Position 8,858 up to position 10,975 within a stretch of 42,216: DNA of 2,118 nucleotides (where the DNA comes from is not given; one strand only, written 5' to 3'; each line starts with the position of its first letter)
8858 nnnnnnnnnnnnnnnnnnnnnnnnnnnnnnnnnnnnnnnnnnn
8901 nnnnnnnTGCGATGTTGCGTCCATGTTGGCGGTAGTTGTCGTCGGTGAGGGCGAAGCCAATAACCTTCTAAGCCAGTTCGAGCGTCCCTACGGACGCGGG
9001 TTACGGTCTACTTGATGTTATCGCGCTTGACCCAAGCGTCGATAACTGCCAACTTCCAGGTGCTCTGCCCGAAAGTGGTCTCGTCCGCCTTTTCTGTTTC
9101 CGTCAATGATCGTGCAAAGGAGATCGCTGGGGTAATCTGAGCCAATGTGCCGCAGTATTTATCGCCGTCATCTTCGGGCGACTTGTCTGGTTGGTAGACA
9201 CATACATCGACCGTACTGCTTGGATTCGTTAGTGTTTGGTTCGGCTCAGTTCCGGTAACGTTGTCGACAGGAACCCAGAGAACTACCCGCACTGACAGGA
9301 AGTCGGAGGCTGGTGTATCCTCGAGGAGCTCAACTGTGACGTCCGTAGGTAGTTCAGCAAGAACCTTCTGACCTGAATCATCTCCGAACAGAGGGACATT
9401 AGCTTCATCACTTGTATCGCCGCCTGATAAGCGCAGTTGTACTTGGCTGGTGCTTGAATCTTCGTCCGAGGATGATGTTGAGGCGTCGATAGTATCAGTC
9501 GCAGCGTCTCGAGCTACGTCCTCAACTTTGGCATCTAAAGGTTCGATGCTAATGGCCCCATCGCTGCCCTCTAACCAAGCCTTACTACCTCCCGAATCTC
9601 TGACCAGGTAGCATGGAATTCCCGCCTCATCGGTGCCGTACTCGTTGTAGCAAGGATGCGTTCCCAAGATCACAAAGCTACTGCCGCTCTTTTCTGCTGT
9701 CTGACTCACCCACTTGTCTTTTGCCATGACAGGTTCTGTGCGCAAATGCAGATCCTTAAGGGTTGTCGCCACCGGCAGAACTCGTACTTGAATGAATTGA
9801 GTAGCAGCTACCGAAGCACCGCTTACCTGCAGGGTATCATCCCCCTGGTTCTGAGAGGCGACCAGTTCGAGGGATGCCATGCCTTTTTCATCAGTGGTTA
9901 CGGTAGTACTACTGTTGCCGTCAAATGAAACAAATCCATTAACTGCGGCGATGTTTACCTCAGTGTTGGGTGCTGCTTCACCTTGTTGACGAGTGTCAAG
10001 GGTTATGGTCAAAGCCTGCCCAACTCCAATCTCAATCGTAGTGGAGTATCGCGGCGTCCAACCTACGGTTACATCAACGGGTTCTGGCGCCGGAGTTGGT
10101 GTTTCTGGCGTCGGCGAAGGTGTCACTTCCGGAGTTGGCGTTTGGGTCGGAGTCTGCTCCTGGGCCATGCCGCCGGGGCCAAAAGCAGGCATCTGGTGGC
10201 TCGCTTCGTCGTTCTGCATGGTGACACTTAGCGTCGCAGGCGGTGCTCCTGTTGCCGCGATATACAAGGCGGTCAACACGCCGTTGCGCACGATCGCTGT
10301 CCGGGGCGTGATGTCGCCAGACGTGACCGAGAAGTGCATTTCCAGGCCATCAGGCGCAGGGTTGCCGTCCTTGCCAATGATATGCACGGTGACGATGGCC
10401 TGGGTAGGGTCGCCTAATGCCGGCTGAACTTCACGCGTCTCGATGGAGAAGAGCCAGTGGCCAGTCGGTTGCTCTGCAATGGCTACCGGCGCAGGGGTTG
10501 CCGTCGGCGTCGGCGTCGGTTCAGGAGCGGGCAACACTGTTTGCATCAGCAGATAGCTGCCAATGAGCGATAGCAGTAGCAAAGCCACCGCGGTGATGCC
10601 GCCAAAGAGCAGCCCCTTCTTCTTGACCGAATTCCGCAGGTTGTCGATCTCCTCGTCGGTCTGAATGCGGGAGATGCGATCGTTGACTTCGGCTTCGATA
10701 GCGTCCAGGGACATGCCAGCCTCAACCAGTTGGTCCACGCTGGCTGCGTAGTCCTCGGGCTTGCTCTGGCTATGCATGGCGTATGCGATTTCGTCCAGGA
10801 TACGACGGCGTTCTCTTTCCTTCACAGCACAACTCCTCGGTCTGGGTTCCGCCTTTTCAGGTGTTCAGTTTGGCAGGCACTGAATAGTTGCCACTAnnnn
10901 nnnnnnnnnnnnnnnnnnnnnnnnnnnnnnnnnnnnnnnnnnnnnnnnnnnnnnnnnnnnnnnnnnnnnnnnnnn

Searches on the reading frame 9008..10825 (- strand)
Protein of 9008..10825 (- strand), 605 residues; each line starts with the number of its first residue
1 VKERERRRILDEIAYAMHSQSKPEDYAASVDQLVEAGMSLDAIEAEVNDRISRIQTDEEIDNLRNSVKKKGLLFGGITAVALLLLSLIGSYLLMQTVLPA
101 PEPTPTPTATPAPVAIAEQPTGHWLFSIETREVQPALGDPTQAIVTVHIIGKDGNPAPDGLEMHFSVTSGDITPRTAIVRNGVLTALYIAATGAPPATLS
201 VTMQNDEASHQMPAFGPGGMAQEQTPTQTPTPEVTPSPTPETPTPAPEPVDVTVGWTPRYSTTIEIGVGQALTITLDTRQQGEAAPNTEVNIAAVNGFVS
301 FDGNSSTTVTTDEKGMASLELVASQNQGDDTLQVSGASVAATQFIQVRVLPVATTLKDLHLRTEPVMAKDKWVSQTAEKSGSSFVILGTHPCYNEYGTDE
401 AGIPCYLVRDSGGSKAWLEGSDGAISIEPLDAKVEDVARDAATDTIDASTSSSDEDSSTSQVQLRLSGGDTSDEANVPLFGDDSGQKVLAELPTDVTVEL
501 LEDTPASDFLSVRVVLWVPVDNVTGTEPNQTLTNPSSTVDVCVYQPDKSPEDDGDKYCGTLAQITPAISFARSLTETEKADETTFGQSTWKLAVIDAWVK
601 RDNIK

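Call 7: search_protein_families(library=pfam, proteins=[window:9008-10825:-], max_evalue=0.01)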
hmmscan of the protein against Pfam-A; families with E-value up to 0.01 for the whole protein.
window:9008-10825:- (605 aa): 1 family
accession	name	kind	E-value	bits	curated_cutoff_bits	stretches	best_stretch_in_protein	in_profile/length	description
PF09134.16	Invasin_D3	-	1.9e-05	25.5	33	0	142-208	21-87/98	Invasin, domain 3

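Call 23: search_protein_families(library=padloc, proteins=[window:9008-10825:-], max_evalue=0.001)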
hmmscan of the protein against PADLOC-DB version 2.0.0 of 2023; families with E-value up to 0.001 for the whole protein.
window:9008-10825:- (605 aa): 0 families

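Call 38: search_protein_families(library=ncbifam, proteins=[window:9008-10825:-], max_evalue=0.001)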
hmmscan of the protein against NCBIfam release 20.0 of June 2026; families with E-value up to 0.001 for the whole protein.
window:9008-10825:- (605 aa): 0 families
